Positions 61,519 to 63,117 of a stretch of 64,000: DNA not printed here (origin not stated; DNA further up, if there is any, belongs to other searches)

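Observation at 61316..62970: STAS gene start/stop-overlapped (ATGA) with a pseudoenzyme gene and then a chain-length determinant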

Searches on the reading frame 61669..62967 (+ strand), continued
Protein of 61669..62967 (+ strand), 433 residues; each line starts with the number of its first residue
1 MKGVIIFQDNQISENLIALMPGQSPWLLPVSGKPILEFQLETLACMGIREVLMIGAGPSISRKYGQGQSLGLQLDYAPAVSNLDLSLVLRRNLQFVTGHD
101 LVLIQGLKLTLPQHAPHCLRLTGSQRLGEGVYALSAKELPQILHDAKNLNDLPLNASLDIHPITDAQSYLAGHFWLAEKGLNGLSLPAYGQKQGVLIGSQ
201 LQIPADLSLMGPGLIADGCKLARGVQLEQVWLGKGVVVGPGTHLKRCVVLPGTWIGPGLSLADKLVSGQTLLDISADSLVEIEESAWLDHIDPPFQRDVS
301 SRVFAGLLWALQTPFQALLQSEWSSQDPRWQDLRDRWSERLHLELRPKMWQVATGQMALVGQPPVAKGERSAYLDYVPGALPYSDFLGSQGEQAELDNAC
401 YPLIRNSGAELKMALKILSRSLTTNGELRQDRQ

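Call 16: search_solved_structures(query=A1, max_evalue=1, show_alignments=3)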
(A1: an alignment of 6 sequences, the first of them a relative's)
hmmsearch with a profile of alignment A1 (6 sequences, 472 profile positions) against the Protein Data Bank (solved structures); distinct sequences matched with E-value up to 1: 73 (the best 60 are shown).
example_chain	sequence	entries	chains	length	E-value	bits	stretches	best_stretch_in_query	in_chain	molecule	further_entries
5ify_A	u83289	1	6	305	1.5e-12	50.1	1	16-108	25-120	Glucose-1-phosphate thymidylyltransferase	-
6n0u_A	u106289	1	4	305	5.6e-12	48.3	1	19-108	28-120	Glucose-1-phosphate thymidylyltransferase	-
5ids_A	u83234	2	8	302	1.9e-11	46.5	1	22-110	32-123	Glucose-1-phosphate thymidylyltransferase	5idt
4ho0_A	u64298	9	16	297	2e-11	46.5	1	1-108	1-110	Glucose-1-phosphate thymidylyltransferase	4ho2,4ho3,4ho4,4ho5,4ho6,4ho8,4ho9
1h5r_A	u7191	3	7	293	2.5e-11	46.1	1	18-109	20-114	GLUCOSE-1-PHOSPHATE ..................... | Glucose-1-phosphate thymidylyltransferase 1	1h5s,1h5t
1h5r_B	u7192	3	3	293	2.5e-11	46.1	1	18-109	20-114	GLUCOSE-1-PHOSPHATE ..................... | Glucose-1-phosphate thymidylyltransferase 1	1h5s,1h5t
1h5s_A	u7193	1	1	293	2.5e-11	46.1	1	18-109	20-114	Glucose-1-phosphate thymidylyltransferase 1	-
6b5e_A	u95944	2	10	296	3e-11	45.9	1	14-107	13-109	Glucose-1-phosphate thymidylyltransferase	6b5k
3pkp_A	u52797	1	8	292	3.5e-11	45.6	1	19-110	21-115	Glucose-1-phosphate thymidylyltransferase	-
1mp4_A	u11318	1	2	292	3.6e-11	45.6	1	19-110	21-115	W224H Variant of S. Enterica RmlA Bound to UDP-Glucose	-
1mp5_A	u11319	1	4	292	3.7e-11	45.6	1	19-110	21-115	Y177F VARIANT OF S. ENTERICA RmlA BOUND TO UDP-GLUCOSE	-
1iim_A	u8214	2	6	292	3.7e-11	45.6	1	19-110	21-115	glucose-1-phosphate thymidylyltransferase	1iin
1fxo_A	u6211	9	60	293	4.5e-11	45.3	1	22-125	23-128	GLUCOSE-1-PHOSPHATE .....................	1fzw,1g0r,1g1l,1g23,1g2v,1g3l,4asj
4arw_A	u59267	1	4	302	4.8e-11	45.2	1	22-125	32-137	GLUCOSE-1-PHOSPHATE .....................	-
1h5s_D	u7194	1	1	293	4.8e-11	45.2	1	18-109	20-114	Glucose-1-phosphate thymidylyltransferase 1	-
8x7s_B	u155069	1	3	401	1.4e-10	43.6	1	161-291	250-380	UTP--glucose-1-phosphate uridylyltransferase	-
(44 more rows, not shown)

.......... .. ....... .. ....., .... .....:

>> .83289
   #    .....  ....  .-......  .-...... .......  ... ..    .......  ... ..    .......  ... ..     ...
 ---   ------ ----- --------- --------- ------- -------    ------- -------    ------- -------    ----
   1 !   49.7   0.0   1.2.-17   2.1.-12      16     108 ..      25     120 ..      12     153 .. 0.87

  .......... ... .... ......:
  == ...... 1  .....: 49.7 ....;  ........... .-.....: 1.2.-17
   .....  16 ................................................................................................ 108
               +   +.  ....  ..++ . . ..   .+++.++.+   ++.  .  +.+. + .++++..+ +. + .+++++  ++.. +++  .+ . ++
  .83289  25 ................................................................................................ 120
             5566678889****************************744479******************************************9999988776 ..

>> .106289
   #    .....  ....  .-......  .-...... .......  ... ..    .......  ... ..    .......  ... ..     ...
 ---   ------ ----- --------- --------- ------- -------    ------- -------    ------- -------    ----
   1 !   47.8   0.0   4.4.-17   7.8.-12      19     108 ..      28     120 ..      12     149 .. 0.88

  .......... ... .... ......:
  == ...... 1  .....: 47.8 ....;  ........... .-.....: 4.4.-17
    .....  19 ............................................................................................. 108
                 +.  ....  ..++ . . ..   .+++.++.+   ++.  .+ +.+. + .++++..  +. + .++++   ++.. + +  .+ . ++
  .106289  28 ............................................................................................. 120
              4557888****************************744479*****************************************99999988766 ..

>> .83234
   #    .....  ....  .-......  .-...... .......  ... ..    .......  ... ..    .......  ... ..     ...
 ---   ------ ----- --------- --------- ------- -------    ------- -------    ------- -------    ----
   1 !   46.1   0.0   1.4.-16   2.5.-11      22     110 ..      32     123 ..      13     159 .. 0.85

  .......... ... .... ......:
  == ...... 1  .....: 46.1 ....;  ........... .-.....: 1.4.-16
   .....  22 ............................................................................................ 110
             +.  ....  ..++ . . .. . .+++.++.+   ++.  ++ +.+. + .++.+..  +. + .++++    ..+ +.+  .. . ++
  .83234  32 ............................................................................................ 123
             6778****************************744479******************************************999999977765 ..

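Call 26: predict_structure(alignment_id=A1)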
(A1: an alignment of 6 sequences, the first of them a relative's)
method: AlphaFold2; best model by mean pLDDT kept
length: 433 residues; sequences in the alignment: 6
mean_pLDDT: 51.2   pTM: 0.39
mean pLDDT of the five models: 51.2, 47.1, 46.7, 43.7, 40.6
residues with pLDDT >= 90: 0; 70-90: 71; 50-70: 122; < 50: 240
segments of 3 or more residues with pLDDT < 50: 17-33, 109-119, 159-174, 176-214, 233-235, 246-303, 342-350, 352-433
pLDDT, mean of each block of 10 residues (from residue 1): 75 49 35 56 70 73 56 76 77 85 68 41 65 81 76 60 41 46 35 37 44 49 53 52 50 42 38 34 33 36 49 54 57 59 46 42 38 46 42 37 32 42 32 27
secondary structure, 60 per line:
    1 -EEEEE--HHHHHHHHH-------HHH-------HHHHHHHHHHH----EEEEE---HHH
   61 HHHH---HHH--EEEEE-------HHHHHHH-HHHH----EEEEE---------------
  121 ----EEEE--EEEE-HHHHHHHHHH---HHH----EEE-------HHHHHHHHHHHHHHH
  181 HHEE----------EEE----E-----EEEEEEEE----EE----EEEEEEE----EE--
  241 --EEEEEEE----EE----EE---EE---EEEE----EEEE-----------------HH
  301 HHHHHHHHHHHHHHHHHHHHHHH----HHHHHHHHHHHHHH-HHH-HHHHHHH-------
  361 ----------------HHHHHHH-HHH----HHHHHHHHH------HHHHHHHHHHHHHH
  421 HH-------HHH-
elements in order: E2-6 H9-17 H35-45 E50-54 H58-64 E73-77 H85-91 H93-96 E101-105 E125-128 E131-134 H136-145 E156-158 H166-182 E195-197 E208-215 E226-232 E243-249 E270-273 E278-281 H299-323 H328-341 H347-353 H377-383 H392-400 H407-422

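Call 27: search_protein_representatives(alignment_id=A1)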
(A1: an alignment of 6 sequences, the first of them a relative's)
Query: 6 sequences, 472 profile positions. Proteins with E-value up to 0.001 (for the whole library): 3980; up to 1e-10: 890; up to 1e-30: 98. The best 150 are listed.
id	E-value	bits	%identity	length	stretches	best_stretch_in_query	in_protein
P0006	2.5e-229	778.1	-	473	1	1-470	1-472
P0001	3.8e-223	757.8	-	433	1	1-448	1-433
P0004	2.8e-213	725.2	-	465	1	1-472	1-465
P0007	2.3e-137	474.9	-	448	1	1-442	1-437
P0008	2.2e-126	438.7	-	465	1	1-448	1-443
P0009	1.0e-63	232.1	-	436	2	1-309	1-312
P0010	3.9e-51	190.6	-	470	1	1-418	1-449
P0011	1.3e-48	182.3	-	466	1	1-404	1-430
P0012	2.9e-47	177.8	-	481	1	1-439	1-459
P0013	2.9e-47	177.8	-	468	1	1-400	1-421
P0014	5.7e-45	170.3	-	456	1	2-431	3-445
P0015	4.0e-44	167.5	-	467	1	1-437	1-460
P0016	1.1e-43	166.1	-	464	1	1-439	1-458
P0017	4.6e-43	164.0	-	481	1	1-399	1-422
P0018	8.1e-43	163.2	-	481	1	1-446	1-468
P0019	1.7e-42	162.1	-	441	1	1-437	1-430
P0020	1.9e-42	161.9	-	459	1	1-437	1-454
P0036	1.7e-38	148.9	-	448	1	1-433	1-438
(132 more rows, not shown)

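Call 29: search_protein_families(library=pfam, alignment_id=A3, max_evalue=0.001)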
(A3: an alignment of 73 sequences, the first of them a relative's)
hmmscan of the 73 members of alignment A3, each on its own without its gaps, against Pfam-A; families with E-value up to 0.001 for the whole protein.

A. member 1, P0001 (433 aa): 2 families
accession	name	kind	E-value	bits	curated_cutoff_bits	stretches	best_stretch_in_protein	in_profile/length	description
PF25084.1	LbH_EIF2B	-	0.00061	20.2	54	0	193-264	20-90/105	EIF2B subunit epsilon LbH domain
PF00132.30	Hexapep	-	0.00074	19.5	27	0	215-245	4-35/36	Bacterial transferase hexapeptide (six repeats)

B. families by the number of members that match (of 73 scanned): 10 families
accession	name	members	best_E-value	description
PF25084.1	LbH_EIF2B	72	5e-13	EIF2B subunit epsilon LbH domain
PF00132.30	Hexapep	64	3.3e-13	Bacterial transferase hexapeptide (six repeats)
PF02397.22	Bac_transf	50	2.4e-13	Bacterial sugar transferase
PF00483.29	NTP_transferase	32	1.2e-07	Nucleotidyl transferase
PF24894.1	Hexapep_GlmU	23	2.2e-06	GlmU-like, C-terminal hexapeptide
PF25087.1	GMPPB_C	4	5.7e-05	GMPPB C-terminal domain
PF14602.12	Hexapep_2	3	0.00012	Hexapeptide repeat of succinyl-transferase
PF16314.11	DUF4954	1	0.0002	Domain of unknown function (DUF4954)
PF12804.13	NTP_transf_3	1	0.00057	MobA-like NTP transferase domain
PF25247.1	LbH_GLGC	1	0.00093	GLGC left-handed parallel beta-helix domain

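Call 30: list_cluster_members(proteins=[P0010, P0011, P0012, P0014, P0019, P0007, P0008, P0009, P0020, P0036])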
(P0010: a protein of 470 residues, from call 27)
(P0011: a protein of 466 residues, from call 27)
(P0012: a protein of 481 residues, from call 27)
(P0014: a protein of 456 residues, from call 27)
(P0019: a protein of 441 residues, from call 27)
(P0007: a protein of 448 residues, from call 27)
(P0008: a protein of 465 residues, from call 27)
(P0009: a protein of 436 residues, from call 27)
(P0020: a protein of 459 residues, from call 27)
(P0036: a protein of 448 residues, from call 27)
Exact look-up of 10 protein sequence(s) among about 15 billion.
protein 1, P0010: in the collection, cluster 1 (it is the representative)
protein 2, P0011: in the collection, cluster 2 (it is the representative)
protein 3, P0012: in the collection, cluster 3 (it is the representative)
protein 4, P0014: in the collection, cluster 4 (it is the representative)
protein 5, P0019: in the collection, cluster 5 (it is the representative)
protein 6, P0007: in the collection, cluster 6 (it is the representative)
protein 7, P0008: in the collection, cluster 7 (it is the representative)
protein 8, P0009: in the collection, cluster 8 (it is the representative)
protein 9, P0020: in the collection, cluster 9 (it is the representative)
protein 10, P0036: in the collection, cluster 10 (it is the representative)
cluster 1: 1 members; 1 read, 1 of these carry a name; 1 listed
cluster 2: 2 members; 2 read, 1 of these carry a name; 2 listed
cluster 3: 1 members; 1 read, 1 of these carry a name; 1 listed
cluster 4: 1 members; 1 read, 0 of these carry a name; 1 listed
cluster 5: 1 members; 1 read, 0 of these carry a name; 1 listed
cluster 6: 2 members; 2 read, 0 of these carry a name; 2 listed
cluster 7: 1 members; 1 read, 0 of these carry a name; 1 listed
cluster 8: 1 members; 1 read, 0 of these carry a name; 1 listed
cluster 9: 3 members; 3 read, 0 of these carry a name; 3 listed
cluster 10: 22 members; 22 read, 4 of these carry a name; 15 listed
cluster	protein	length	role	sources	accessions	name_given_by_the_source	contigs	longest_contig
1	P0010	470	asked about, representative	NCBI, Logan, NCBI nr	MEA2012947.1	MAG: sugar transferase [Verrucomicrobiota bacterium] | sugar transferase [Verrucomicrobiota bacterium]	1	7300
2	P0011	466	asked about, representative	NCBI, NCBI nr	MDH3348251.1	MAG: NDP-sugar synthase [Desulfobulbaceae bacterium] | NDP-sugar synthase [Desulfobulbaceae bacterium]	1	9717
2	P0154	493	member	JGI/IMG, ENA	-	-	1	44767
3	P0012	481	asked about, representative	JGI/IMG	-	NDP-sugar pyrophosphorylase family protein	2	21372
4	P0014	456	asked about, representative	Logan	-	-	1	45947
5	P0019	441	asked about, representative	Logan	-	-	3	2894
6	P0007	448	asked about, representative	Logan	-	-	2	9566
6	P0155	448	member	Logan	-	-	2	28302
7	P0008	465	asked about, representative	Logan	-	-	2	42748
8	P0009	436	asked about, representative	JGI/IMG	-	-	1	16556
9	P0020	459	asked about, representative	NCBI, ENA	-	-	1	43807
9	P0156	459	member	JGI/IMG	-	-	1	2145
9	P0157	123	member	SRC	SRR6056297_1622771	-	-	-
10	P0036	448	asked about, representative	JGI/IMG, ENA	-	-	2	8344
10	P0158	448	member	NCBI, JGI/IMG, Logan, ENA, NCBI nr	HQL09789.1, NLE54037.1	MAG: NDP-sugar synthase [Lentisphaerae bacterium] | NDP-sugar synthase [Lentisphaerota bacterium]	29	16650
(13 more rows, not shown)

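Call 31: find_encoding_contigs(protein=P0014, flank=6000, max_places=1)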
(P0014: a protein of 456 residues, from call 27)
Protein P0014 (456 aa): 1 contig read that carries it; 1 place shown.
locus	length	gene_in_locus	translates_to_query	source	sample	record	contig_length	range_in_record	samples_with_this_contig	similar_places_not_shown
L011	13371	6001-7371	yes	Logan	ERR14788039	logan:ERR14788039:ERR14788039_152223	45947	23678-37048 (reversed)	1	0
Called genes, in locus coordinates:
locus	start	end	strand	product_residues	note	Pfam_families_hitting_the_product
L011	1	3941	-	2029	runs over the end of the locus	-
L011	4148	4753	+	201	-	PF03372:Exo_endo_phos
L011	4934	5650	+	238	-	PF02397:Bac_transf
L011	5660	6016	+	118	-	PF01740:STAS, PF13466:STAS_2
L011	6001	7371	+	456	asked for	PF25084:LbH_EIF2B, PF25087:GMPPB_C, PF00132:Hexapep (weak)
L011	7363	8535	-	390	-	-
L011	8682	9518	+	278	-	PF04471:Mrr_cat (faint)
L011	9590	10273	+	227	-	PF04012:PspA_IM30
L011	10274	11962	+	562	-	PF00884:Sulfatase (faint), PF01663:Phosphodiest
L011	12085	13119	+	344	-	-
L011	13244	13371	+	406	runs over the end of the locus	PF00989:PAS, PF13426:PAS_9, PF08447:PAS_3, PF07730:HisKA_3, PF02518:HATPase_c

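Call 39: find_related_loci(query=A5, collection=genome_contigs, flank=6000)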
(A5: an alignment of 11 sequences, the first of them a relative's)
Query A5 (468 aa) in genome_contigs; peptide patterns used: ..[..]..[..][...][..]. (x = any residue, [..] = any of these).
154 stretches matched a pattern; 39 encode a relative of the query (tblastn E <= 1e-3); 39 distinct loci.
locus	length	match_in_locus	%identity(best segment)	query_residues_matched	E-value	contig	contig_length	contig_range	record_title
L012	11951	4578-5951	35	1-463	2e-88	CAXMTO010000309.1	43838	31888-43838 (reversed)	MAG: uncultured Myxococcota bacterium isolate 07C-BC-St07_bin.23.orig genome assembly, contig: k141_1688863, whole genom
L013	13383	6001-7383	34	1-465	1e-88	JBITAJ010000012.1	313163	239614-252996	MAG: Sedimentisphaeraceae bacterium JB056 k141_175889, whole genome shotgun sequence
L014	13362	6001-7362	35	1-459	8e-87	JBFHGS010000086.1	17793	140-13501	MAG: Desulfopila sp. isolate Mix_sand07.2021.05.G.161 k141_18664_length_17793_cov_121.1592, whole genome shotgun sequenc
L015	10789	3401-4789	35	1-465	7e-86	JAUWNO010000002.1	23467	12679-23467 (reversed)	MAG: Armatimonadota bacterium isolate CSMAG_2426 CSMAG_2426_k141_247470_length_23467_cov_9.8582, whole genome shotgun se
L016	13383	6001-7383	33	1-465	4e-85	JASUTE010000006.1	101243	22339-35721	MAG: Candidatus Cloacimonadota bacterium isolate DJKA99_ANT-F21_bin.36 scaffold_22, whole genome shotgun sequence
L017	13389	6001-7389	36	1-465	1e-86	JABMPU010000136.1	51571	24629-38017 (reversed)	MAG: Armatimonadota bacterium isolate bin.262 k141_4509557, whole genome shotgun sequence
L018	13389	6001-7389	34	1-468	9e-83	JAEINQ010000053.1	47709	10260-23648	MAG: Desulfobacterales bacterium isolate MAG8 NODE_666_length_47709_cov_6.313697, whole genome shotgun sequence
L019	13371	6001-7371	35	1-465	2e-82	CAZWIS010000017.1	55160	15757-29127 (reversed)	MAG TPA_asm: uncultured Candidatus Cloacimonadota bacterium isolate binchicken_co168_130 genome assembly, contig: NODE_9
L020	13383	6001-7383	35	1-467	2e-82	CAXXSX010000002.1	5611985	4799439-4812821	MAG: Victivallales bacterium isolate 56fe3c74-01ca-462c-9ae8-43b0e1f46eca genome assembly, contig: contig_2, whole genom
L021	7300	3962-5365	35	1-465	1e-81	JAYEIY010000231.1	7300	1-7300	MAG: Verrucomicrobiota bacterium isolate MAG179 MAG179_231, whole genome shotgun sequence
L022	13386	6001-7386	35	1-465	6e-81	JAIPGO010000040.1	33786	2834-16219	MAG: Candidatus Cloacimonadota bacterium isolate Tobar13.5m-G51 Tobar13-5m-C1437, whole genome shotgun sequence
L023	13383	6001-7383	34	1-465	1e-79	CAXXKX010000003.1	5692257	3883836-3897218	MAG: Victivallales bacterium isolate ae9def30-7e47-498c-8b42-800f64c20784 genome assembly, contig: contig_3, whole genom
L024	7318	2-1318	35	22-465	1e-78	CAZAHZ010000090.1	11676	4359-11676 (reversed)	MAG TPA_asm: uncultured Candidatus Cloacimonadota bacterium isolate SRP178699_co2_176 genome assembly, contig: NODE_5211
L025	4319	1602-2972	35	1-462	2e-78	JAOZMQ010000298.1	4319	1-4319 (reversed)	MAG: Candidatus Cloacimonadota bacterium isolate GMC3.metabat2.36 GMC3_10693_length_4319_cov_5.994137, whole genome shot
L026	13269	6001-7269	36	1-427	5e-77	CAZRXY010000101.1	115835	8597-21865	MAG TPA_asm: uncultured Candidatus Cloacimonadota bacterium isolate SRP067234_co1_53 genome assembly, contig: k99_964372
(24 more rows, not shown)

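Call 45: search_protein_families(library=pfam, alignment_id=A6, max_evalue=0.00001)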
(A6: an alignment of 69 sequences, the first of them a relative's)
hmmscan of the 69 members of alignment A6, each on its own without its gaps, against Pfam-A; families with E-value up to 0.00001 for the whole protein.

A. member 1, L011:4148-4750:+ (201 aa): 1 family
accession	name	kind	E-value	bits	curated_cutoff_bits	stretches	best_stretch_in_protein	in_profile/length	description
PF03372.29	Exo_endo_phos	-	9.7e-12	45.5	24.5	1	15-187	70-225/225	Endonuclease/Exonuclease/phosphatase family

B. families by the number of members that match (of 69 scanned): 50 families (the first 25 are shown)
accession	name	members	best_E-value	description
PF02397.22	Bac_transf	30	1.2e-70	Bacterial sugar transferase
PF03808.19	Glyco_tran_WecG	13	3.3e-68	Glycosyl transferase WecG/TagA/CpsF family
PF00534.26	Glycos_transf_1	12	1.7e-41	Glycosyl transferases group 1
PF13692.12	Glyco_trans_1_4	12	2.9e-36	Glycosyl transferases group 1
PF20706.3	GT4-conflict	10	2.4e-11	Family 4 Glycosyltransferase in conflict systems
PF13439.12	Glyco_transf_4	8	3.6e-23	Glycosyltransferase Family 4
PF13524.12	Glyco_trans_1_2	7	1.4e-11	Glycosyl transferase-like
PF00158.32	Sigma54_activat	2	4.8e-69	Sigma-54 interaction domain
PF01145.31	Band_7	2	4.5e-40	SPFH domain / Band 7 family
PF00072.30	Response_reg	2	9.4e-28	Response regulator receiver domain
PF03062.24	MBOAT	2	9.3e-26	MBOAT, membrane-bound O-acyltransferase family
PF14532.12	Sigma54_activ_2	2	8.7e-25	Sigma-54 interaction domain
PF25601.1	AAA_lid_14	2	3.4e-21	AAA+ ATPase lid domain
PF13579.12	Glyco_trans_4_4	2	3.8e-21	Glycosyl transferase 4-like domain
PF02954.25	HTH_8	2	2.4e-12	Bacterial regulatory protein, Fis family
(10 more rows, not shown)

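Call 46: search_protein_families(library=pfam, alignment_id=A7, max_evalue=0.00001)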
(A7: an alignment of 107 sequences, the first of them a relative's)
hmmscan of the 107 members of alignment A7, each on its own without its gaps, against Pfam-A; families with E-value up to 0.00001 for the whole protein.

A. member 1, L011:7363-8532:- (389 aa): 0 families

B. families by the number of members that match (of 107 scanned): 24 families
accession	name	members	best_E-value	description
PF02563.21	Poly_export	19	4.4e-20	Polysaccharide biosynthesis/export protein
PF10531.15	SLBB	19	8.2e-20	SLBB domain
PF22461.2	SLBB_2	18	1.9e-23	SLBB domain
PF04932.20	Wzy_C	11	1.8e-11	O-Antigen ligase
PF00485.24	PRK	6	9.4e-43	Phosphoribulokinase / Uridine kinase family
PF01663.27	Phosphodiest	6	3.8e-31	Type I phosphodiesterase / nucleotide pyrophosphatase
PF00534.26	Glycos_transf_1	4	1.6e-08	Glycosyl transferases group 1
PF13692.12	Glyco_trans_1_4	4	1.8e-08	Glycosyl transferases group 1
PF02706.20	Wzz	4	1.3e-06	Chain length determinant protein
PF13238.12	AAA_18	3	3.2e-07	AAA domain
PF01757.29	Acyl_transf_3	2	1.7e-35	Acyltransferase domain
PF00535.33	Glycos_transf_2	2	1.3e-23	Glycosyl transferase family 2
PF13641.12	Glyco_tranf_2_3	2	3.7e-20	Glycosyltransferase like family 2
PF04012.17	PspA_IM30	1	2.9e-62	PspA/IM30 family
PF02826.25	2-Hacid_dh_C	1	5.1e-37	D-isomer specific 2-hydroxyacid dehydrogenase, NAD binding domain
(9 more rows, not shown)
